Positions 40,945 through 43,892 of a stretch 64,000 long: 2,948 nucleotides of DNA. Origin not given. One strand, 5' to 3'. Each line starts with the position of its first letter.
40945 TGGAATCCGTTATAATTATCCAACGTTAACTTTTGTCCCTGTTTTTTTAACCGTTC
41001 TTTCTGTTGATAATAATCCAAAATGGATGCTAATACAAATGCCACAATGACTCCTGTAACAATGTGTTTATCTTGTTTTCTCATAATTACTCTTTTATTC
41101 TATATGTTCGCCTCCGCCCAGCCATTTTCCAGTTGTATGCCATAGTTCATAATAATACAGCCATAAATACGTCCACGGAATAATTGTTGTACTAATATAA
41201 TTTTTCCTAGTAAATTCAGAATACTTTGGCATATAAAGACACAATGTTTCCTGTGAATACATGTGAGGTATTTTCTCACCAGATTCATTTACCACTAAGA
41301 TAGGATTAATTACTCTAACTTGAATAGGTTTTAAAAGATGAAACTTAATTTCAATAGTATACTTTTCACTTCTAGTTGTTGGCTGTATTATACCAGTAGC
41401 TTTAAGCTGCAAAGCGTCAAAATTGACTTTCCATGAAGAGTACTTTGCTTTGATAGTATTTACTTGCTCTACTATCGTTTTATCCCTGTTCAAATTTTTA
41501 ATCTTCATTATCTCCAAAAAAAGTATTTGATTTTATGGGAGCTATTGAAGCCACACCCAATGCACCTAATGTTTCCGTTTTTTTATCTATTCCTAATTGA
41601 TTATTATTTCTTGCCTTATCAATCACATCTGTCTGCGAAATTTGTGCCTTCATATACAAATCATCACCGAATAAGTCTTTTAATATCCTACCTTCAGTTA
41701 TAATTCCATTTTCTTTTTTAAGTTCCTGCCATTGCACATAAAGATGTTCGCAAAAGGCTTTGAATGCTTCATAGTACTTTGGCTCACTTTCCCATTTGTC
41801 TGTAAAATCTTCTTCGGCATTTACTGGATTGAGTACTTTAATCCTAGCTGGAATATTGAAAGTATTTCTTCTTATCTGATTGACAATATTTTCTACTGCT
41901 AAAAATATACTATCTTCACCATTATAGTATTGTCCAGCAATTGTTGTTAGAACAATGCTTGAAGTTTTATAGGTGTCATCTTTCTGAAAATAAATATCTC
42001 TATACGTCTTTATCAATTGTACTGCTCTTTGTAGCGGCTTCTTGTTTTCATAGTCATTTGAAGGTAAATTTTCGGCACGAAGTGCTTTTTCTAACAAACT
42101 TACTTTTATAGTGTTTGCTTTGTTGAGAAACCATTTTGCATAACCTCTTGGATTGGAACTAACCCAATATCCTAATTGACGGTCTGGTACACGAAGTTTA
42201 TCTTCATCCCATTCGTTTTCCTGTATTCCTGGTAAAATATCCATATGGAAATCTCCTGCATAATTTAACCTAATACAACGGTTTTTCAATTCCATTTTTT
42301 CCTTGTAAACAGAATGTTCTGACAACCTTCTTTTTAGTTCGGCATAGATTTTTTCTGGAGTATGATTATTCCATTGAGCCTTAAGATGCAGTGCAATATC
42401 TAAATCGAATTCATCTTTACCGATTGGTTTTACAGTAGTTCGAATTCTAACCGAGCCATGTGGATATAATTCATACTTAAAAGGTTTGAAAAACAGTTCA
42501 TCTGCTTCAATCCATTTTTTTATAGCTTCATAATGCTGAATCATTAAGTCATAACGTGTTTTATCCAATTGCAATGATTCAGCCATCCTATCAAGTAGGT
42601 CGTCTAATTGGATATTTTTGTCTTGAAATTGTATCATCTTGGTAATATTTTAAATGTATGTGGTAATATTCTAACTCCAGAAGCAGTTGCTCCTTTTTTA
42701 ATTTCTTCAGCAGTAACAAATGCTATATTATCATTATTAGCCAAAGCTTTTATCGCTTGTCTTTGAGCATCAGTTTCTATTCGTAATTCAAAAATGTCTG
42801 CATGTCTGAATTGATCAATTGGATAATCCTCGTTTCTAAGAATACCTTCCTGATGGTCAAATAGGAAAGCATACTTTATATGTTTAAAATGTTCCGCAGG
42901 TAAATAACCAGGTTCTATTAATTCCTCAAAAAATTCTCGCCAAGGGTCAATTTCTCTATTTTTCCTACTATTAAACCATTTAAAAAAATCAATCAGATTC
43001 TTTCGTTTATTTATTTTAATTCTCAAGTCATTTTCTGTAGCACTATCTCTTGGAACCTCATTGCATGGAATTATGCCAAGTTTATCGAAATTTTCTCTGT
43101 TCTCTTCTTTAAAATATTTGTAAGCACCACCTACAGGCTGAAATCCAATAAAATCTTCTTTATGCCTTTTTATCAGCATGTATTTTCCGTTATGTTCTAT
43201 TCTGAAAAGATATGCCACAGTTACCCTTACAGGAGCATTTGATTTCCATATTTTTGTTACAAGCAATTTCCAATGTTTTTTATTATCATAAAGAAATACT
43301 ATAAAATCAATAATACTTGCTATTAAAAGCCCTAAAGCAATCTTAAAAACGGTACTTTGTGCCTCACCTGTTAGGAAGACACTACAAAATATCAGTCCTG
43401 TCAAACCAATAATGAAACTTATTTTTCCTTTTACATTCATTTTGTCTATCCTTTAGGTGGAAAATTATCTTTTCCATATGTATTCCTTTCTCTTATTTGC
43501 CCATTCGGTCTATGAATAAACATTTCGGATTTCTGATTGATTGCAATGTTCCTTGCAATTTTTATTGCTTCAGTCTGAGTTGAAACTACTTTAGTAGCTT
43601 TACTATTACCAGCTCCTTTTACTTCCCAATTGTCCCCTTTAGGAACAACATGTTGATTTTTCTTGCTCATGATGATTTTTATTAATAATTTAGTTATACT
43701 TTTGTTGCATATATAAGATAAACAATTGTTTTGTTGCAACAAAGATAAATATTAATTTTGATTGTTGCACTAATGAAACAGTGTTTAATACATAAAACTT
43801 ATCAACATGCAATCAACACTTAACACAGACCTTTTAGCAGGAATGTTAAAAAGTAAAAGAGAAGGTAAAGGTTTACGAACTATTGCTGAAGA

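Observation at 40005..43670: CBASS-like operon with two different nucleotidyltransferases, an E2-only Cap2 and a TM-NUDIX effector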

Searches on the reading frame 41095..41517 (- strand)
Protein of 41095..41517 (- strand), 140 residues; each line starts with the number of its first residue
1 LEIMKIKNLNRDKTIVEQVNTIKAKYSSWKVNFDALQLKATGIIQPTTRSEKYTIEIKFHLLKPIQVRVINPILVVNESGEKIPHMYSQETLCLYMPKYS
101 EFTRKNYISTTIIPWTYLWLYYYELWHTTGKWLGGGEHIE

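Call 3: search_protein_families(library=pfam, proteins=[window:41095-41517:-], max_evalue=0.01)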
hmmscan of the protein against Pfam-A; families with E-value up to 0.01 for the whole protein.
window:41095-41517:- (140 aa): 0 families

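Call 4: search_protein_families(library=padloc, proteins=[window:41095-41517:-], max_evalue=0.01)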
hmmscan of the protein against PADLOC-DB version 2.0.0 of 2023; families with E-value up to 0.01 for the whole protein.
window:41095-41517:- (140 aa): 12 families
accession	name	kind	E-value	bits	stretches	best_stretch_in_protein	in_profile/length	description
PDLC00864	E2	-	6e-42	141.2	1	8-138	5-140/153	E2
PDLC00863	E2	-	6.9e-41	137.8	1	10-139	6-139/149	E2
PDLC00876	E2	-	5.9e-37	124.8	1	9-139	6-136/158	E2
PDLC00873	E2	-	8.1e-35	117.2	1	39-138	2-103/110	E2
PDLC00877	E2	-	5.3e-31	105.6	1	13-139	6-140/150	E2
PDLC00862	E2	-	1.6e-26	91.1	1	9-134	20-142/150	E2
PDLC00858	E2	-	2.6e-26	90.6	1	14-134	14-129/148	E2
PDLC00866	E2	-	1.7e-25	86.9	1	70-138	2-76/82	E2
PDLC00816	Cyclase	-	1.4e-22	78.2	1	13-134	419-537/542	oligonucleotide-cyclase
PDLC00867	E2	-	0.00055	17.8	1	50-134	57-137/145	E2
PDLC00869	E2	-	0.0043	14.9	1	73-133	78-145/158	E2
PDLC00872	E2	-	0.0065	14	1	15-107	4-99/216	E2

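Call 6: search_protein_families(library=ncbifam, proteins=[window:41095-41517:-], max_evalue=0.01)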
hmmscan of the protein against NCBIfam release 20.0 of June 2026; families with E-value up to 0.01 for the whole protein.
window:41095-41517:- (140 aa): 0 families

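Call 30: search_solved_structures(query=window:41095-41517:-, max_evalue=1, show_alignments=2)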
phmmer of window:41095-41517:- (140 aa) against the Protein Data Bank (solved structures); distinct sequences matched with E-value up to 1: 2.
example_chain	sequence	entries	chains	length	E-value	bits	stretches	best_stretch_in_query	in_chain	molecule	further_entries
8hsb_B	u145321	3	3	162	1.2e-15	61.1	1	11-138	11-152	Type VI secretion protein | E2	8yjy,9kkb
4onr_A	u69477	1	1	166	0.007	19.7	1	5-43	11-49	DECORIN-BINDING PROTEIN DbpA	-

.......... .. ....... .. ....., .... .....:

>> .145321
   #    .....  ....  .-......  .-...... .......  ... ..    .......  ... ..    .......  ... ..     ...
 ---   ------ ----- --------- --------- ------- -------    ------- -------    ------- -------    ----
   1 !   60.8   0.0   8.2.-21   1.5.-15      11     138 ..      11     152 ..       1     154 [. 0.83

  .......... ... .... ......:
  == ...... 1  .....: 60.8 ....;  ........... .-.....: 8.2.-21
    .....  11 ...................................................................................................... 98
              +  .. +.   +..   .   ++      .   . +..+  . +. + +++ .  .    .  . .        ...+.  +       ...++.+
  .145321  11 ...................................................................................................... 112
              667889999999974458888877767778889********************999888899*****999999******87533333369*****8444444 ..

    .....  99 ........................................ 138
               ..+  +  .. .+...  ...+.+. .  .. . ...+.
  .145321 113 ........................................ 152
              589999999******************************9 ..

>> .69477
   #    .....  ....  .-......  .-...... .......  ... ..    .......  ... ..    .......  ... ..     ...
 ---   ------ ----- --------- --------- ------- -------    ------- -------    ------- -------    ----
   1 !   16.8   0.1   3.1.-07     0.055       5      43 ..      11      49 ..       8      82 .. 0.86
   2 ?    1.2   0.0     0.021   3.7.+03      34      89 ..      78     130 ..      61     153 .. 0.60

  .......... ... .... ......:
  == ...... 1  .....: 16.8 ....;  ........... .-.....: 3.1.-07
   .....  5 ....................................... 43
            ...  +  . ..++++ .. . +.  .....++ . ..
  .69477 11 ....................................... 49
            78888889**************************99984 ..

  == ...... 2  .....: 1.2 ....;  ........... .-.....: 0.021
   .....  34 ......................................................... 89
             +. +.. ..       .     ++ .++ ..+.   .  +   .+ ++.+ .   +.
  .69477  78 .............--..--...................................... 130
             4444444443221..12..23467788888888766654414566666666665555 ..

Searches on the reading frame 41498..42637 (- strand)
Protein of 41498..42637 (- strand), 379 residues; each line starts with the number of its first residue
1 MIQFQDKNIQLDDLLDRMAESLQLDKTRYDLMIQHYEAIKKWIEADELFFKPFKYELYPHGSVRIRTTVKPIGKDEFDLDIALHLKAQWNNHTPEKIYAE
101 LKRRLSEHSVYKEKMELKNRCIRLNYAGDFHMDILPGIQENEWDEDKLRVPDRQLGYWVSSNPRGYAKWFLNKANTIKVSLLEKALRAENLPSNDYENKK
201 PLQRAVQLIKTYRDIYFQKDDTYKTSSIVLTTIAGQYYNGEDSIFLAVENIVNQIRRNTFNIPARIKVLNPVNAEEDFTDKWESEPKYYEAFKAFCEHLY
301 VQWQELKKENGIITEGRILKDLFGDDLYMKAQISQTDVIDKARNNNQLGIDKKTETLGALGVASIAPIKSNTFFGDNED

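Call 3: search_protein_families(library=pfam, proteins=[window:41498-42637:-], max_evalue=0.01)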
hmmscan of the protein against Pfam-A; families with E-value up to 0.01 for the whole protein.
window:41498-42637:- (379 aa): 2 families
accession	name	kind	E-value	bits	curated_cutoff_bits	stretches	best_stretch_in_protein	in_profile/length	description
PF18144.7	SMODS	-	2.6e-18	67.2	26.5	1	13-171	5-161/164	Second Messenger Oligonucleotide or Dinucleotide Synthetase domain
PF21654.3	DncV-like_NTFase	-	1.8e-09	38.8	24.9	1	60-134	6-87/90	Cyclic GMP-AMP synthase DncV-like, nucleotidyltransferase domain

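Call 4: search_protein_families(library=padloc, proteins=[window:41498-42637:-], max_evalue=0.01)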
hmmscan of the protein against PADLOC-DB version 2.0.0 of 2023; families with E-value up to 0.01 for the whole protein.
window:41498-42637:- (379 aa): 27 families (the best 25 are shown)
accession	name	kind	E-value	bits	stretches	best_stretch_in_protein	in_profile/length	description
PDLC00815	Cyclase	-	8.7e-153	507.1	1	3-376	4-392/393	oligonucleotide-cyclase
PDLC00816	Cyclase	-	1.9e-114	381.4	1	5-346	8-367/542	oligonucleotide-cyclase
PDLC00780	Cyclase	-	3.4e-91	304.3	1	7-376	5-387/388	oligonucleotide-cyclase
PDLC00770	Cyclase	-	2.1e-65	219.5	1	7-336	4-362/509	oligonucleotide-cyclase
PDLC00800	Cyclase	-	3.6e-47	159.7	1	10-376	16-417/420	oligonucleotide-cyclase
PDLC00793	Cyclase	-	1.2e-41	141.3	2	19-187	12-176/462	oligonucleotide-cyclase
PDLC00798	Cyclase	-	3.2e-36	123.5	1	14-377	6-339/344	oligonucleotide-cyclase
PDLC00787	Cyclase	-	1.7e-34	117.6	2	18-187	11-177/333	oligonucleotide-cyclase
PDLC00797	Cyclase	-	5e-31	106.1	1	5-297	7-332/417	oligonucleotide-cyclase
PDLC00817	Cyclase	-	2.4e-25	87.5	1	13-376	24-419/419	oligonucleotide-cyclase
PDLC00813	Cyclase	-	1.5e-22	78.4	2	5-179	4-184/417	oligonucleotide-cyclase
PDLC00774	Cyclase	-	3.5e-22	77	1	14-328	7-286/316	oligonucleotide-cyclase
PDLC00795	Cyclase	-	1.4e-21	75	1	38-335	36-324/340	oligonucleotide-cyclase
PDLC00824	Cyclase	-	2.3e-19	67.6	1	60-279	60-267/466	oligonucleotide-cyclase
PDLC00811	Cyclase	-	7.9e-18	62.7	1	16-324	56-394/427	oligonucleotide-cyclase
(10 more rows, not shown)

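Call 6: search_protein_families(library=ncbifam, proteins=[window:41498-42637:-], max_evalue=0.01)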
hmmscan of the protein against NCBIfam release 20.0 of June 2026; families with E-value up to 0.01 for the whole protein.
window:41498-42637:- (379 aa): 2 families
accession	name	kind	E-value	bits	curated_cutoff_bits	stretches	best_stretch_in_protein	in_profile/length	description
NF041078.1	cGAS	equivalog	5.5e-20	71.8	150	2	144-306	185-321/339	CBASS cGAMP synthase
NF041116.1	CBASS_cyclase_a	equivalog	4.2e-08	32.7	200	1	60-236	51-209/317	CBASS oligonucleotide cyclase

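Call 29: search_solved_structures(query=window:41498-42637:-, max_evalue=0.01, show_alignments=1)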
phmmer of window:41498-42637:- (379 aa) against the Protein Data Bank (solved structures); distinct sequences matched with E-value up to 0.01: 9.
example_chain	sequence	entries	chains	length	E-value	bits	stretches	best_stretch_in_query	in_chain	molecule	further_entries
8hsb_A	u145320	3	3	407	2.8e-36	129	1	8-376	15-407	CdnG | SmCdnG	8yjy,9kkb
9woo_A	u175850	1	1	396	1.2e-33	120.3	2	158-300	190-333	Cyclic GMP-AMP synthase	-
7ljn_A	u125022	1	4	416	1.6e-12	50.8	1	11-286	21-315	CD-NTase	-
7ljo_A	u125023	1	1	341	0.00038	23.2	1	55-175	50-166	CD-NTase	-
9sa4_A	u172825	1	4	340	0.0012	21.6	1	38-172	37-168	CD-NTase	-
8ysn_A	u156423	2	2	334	0.0024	20.6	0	55-135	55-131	Nucleotidyltransferase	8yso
9sa5_A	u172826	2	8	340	0.0036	20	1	38-172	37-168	CD-NTase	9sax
8ysc_A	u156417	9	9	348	0.0061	19.3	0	55-134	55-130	Nucleotidyltransferase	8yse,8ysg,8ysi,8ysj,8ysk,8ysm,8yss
8ysd_A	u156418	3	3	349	0.0061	19.3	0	55-134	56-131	Nucleotidyltransferase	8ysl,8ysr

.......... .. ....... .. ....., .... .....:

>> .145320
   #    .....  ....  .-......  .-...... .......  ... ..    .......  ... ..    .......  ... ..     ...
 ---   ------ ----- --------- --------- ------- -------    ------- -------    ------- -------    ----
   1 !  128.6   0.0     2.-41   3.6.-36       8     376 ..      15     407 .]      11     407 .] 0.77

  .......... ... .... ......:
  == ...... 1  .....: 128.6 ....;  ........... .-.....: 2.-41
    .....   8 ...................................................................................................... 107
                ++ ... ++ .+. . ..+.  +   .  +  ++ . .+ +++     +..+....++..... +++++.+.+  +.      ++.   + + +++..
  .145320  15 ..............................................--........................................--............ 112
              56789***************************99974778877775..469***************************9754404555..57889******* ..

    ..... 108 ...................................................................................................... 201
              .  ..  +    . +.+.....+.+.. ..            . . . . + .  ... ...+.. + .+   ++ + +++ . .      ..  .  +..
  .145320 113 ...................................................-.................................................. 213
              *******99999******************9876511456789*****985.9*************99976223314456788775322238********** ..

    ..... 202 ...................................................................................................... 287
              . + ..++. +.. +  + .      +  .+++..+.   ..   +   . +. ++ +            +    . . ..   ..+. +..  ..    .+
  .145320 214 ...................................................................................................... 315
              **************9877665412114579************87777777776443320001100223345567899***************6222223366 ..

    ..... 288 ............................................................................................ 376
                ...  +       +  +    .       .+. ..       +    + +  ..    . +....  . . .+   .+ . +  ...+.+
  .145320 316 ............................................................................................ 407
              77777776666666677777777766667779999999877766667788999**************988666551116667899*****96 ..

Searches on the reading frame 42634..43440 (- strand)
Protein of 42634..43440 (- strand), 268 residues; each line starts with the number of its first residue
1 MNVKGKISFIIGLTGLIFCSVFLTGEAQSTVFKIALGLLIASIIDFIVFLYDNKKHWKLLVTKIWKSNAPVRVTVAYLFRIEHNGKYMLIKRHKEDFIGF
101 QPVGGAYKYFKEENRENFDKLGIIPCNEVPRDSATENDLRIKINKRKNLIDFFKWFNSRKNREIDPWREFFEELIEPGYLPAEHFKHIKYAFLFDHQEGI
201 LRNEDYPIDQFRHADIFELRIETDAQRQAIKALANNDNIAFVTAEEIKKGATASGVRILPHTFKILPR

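Call 3: search_protein_families(library=pfam, proteins=[window:42634-43440:-], max_evalue=0.01)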
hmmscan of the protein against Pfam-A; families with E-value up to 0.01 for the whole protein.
window:42634-43440:- (268 aa): 1 family
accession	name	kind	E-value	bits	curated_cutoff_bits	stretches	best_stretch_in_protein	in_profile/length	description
PF18167.6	Sa_NUDIX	-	9.6e-60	202.3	25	1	71-266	2-199/199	SMODS-associated NUDIX domain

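Call 4: search_protein_families(library=padloc, proteins=[window:42634-43440:-], max_evalue=0.01)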
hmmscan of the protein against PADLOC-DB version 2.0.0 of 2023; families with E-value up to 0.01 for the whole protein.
window:42634-43440:- (268 aa): 5 families
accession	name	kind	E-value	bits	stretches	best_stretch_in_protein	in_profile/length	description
PDLC00667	Effector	-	1.9e-79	265.2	1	1-267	1-279/299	2TM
PDLC00675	Effector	-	1.6e-50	170.5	1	7-249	6-247/276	2TM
PDLC00693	Effector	-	1.2e-49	167.2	1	30-251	4-225/243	2TM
PDLC03809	RTasNUDIX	-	6.2e-47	158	1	37-251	4-216/234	DRT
PDLC00699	Effector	-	2.9e-32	110.3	1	7-265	13-274/275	2TM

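Call 6: search_protein_families(library=ncbifam, proteins=[window:42634-43440:-], max_evalue=0.01)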
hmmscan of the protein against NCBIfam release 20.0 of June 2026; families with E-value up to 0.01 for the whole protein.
window:42634-43440:- (268 aa): 0 families

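Call 21: find_related_loci(query=A2, collection=genome_contigs, flank=7000)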
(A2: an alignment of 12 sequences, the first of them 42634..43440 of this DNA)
Query A2 (268 aa) in genome_contigs; peptide patterns used: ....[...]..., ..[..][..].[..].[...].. (x = any residue, [..] = any of these).
341 stretches matched a pattern; 211 encode a relative of the query (tblastn E <= 1e-3); the best 80 are kept; 80 distinct loci.
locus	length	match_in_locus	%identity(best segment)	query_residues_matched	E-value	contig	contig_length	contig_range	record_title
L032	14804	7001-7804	82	1-268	1e-152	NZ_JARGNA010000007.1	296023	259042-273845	Flavobacterium terrisoli strain PT-3 contig7, whole genome shotgun sequence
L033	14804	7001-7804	79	1-268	5e-147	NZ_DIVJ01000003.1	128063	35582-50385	MAG: Flavobacterium sp. UBA6135 UBA6135_contig_564, whole genome shotgun sequence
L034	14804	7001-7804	79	1-268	3e-146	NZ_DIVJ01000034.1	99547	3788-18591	MAG: Flavobacterium sp. UBA6135 UBA6135_contig_1875, whole genome shotgun sequence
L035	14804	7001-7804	78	1-268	3e-145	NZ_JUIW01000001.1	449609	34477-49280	Flavobacterium beibuense strain RSKm HC5 RSKm_HC5_contig01, whole genome shotgun sequence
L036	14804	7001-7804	77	1-268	3e-144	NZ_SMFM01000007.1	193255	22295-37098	Flavobacterium caseinilyticum strain AT-3-2 contig7, whole genome shotgun sequence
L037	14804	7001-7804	69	1-268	3e-128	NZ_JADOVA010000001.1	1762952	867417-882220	Flavobacterium sp. CAN_S2 Ga0418707_01, whole genome shotgun sequence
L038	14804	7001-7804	69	1-268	6e-128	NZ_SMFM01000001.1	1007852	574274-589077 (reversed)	Flavobacterium caseinilyticum strain AT-3-2 contig1, whole genome shotgun sequence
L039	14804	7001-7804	65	1-268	5e-123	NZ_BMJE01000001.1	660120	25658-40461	Flavobacterium suaedae strain CGMCC 1.15461 sequence01, whole genome shotgun sequence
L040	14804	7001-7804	67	1-268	4e-123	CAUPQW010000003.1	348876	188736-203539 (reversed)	MAG: uncultured Flavobacterium sp. isolate m14-metabat.4 genome assembly, contig: m14-c9, whole genome shotgun sequence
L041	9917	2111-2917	64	1-268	7e-118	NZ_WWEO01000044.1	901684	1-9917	Mucilaginibacter agri strain R11 133, whole genome shotgun sequence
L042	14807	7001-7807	64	1-268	8e-117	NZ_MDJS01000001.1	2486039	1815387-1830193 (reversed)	Mucilaginibacter sp. PPCGB 2223 NODE_1_length_2486039_cov_141.127_ID_564, whole genome shotgun sequence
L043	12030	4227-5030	63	1-268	4e-116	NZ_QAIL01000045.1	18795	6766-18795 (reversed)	Pedobacter sp. HMWF019 NODE_45_length_18707_cov_11.870422, whole genome shotgun sequence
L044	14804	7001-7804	64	2-268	2e-114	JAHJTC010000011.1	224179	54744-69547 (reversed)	MAG: Bacteroidetes bacterium isolate OS_PC_MetaG.mb.37 OS_PC_MetaG.mb.37_k141_374570, whole genome shotgun sequence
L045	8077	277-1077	66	3-268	4e-113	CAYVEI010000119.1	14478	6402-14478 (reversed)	MAG TPA_asm: uncultured Terrimonas sp. isolate SRP344714_co1_272 genome assembly, contig: NODE_7620_length_14478_cov_30.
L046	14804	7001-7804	63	2-268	4e-113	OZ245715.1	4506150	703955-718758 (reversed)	MAG: Chitinophagaceae bacterium isolate 2b8435dc-cdde-4e08-99e1-02a6e85a4be5 genome assembly, chromosome: 1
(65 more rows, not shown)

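Call 52: search_solved_structures(query=window:42634-43440:-, max_evalue=1)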
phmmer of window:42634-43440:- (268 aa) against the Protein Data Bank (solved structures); distinct sequences matched with E-value up to 1: 0.

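Call 93: predict_structure(alignment_id=A2)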
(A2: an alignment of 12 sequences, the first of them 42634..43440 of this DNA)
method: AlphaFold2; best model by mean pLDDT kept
length: 268 residues; sequences in the alignment: 12
mean_pLDDT: 86.1   pTM: 0.75
mean pLDDT of the five models: 86.1, 84.4, 83.5, 80.5, 78.0
residues with pLDDT >= 90: 111; 70-90: 138; 50-70: 18; < 50: 1
segments of 3 or more residues with pLDDT < 50: none
pLDDT, mean of each block of 10 residues (from residue 1): 81 90 89 92 87 78 67 92 92 68 88 84 82 77 89 88 86 91 90 89 83 92 93 91 95 90 84
secondary structure, 60 per line:
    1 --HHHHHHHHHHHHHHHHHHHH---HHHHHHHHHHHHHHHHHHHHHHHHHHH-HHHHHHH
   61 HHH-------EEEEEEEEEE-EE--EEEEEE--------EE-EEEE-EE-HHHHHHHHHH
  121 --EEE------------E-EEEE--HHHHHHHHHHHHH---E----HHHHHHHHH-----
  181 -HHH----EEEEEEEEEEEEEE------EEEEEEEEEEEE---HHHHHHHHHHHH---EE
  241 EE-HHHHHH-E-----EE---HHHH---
elements in order: H3-22 H26-52 H54-63 E71-80 E86-91 E103-106 H111-120 E123-125 E140-143 H146-158 H167-175 E189-202 E209-220 H224-235 E239-242 H244-249 H262-265

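Call 95: fold_search(model_id=the predicted structure, library=pdb)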
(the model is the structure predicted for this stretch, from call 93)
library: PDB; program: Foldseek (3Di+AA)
matches with E <= 10: 502; with E <= 0.001: 1
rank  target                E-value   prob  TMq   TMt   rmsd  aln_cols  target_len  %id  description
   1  3q4i_A                6.7e-04  0.96  0.23  0.29  15.5       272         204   10  Crystal structure of CDP-Chase in complex with Gd3+ (released 2011-07-13)
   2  6dt3_A                1.5e-03  1.00  0.31  0.53   8.5       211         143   14  1.2 Angstrom Resolution Crystal Structure of Nucleoside Triphosphatase NudI from Klebsiella pneumoniae in Complex with (released 2018-06-27)
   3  4s2x_A                2.2e-03  0.96  0.27  0.39   8.0       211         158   12  Structure of E. coli RppH bound to RNA and two magnesium ions (released 2015-02-11)
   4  6nci_B                2.4e-03  0.82  0.20  0.25  19.4       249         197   12  Crystal structure of CDP-Chase: Vector data collection (released 2019-02-06)
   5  6nch_B                3.0e-03  0.82  0.22  0.27  19.6       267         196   12  Crystal structure of CDP-Chase: Raster data collection (released 2019-02-06)
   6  1jrk_B                3.2e-03  0.97  0.25  0.41  14.6       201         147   12  Crystal Structure of a Nudix Protein from Pyrobaculum aerophilum Reveals a Dimer with Intertwined Beta Sheets (released 2002-04-03)
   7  3dku_B                3.6e-03  0.99  0.28  0.46   6.9       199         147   14  Crystal structure of Nudix hydrolase Orf153, ymfB, from Escherichia coli K-1 (released 2009-06-30)
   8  3oga_A                4.6e-03  1.00  0.32  0.59   6.7       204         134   14  1.75 Angstrom resolution crystal structure of a putative NTP pyrophosphohydrolase (yfaO) from Salmonella typhimurium L (released 2010-10-06)
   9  2qjt_A                4.6e-03  0.85  0.27  0.22  19.0       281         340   11  Crystal structure of a bifunctional NMN adenylyltransferase/ADP ribose pyrophosphatase complexed with AMP and MN ion f (released 2008-03-04)
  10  3q1p_A                5.2e-03  0.87  0.27  0.33  15.0       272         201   10  Crystal structure of CDP-Chase (released 2011-07-13)
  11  6dt3_B                5.5e-03  0.97  0.26  0.44   9.1       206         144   14  1.2 Angstrom Resolution Crystal Structure of Nucleoside Triphosphatase NudI from Klebsiella pneumoniae in Complex with (released 2018-06-27)
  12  3id9_A                5.5e-03  0.95  0.24  0.44   8.1       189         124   10  Crystal structure of a MutT/NUDIX family protein from Bacillus thuringiensis (released 2009-09-08)
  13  6vco                  5.5e-03  0.92  0.28  0.41   7.6       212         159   12  Crystal structure of E.coli RppH in complex with ppcpA (released 2020-02-05)
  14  2qjo_C                5.5e-03  0.89  0.30  0.26  18.3       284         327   12  crystal structure of a bifunctional NMN adenylyltransferase/ADP ribose pyrophosphatase (NadM) complexed with ADPRP and (released 2008-03-11)
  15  2qjt_B                5.5e-03  0.80  0.26  0.21  17.7       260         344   13  Crystal structure of a bifunctional NMN adenylyltransferase/ADP ribose pyrophosphatase complexed with AMP and MN ion f (released 2008-03-04)
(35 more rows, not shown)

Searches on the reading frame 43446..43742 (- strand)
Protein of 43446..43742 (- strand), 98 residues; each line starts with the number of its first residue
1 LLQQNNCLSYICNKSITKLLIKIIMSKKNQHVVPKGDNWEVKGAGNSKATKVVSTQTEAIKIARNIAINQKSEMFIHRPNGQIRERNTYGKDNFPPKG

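Call 3: search_protein_families(library=pfam, proteins=[window:43446-43742:-], max_evalue=0.01)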
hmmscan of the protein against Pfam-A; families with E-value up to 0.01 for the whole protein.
window:43446-43742:- (98 aa): 1 family
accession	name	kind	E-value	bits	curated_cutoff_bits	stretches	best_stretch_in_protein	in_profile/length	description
PF09954.14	DUF2188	-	1.8e-24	86.1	22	1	30-89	1-62/62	Uncharacterized protein conserved in bacteria (DUF2188)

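Call 4: search_protein_families(library=padloc, proteins=[window:43446-43742:-], max_evalue=0.01)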
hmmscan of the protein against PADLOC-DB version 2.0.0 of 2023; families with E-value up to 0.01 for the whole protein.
window:43446-43742:- (98 aa): 2 families
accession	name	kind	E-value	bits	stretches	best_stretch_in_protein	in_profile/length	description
PDLC04942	PDC-S16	-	3.2e-36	121.9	1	25-98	1-75/75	-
PDLC04941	PDC-S16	-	4.6e-36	121.5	1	25-98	1-75/75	-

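Call 6: search_protein_families(library=ncbifam, proteins=[window:43446-43742:-], max_evalue=0.01)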
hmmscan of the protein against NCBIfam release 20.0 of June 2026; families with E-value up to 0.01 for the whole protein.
window:43446-43742:- (98 aa): 0 families
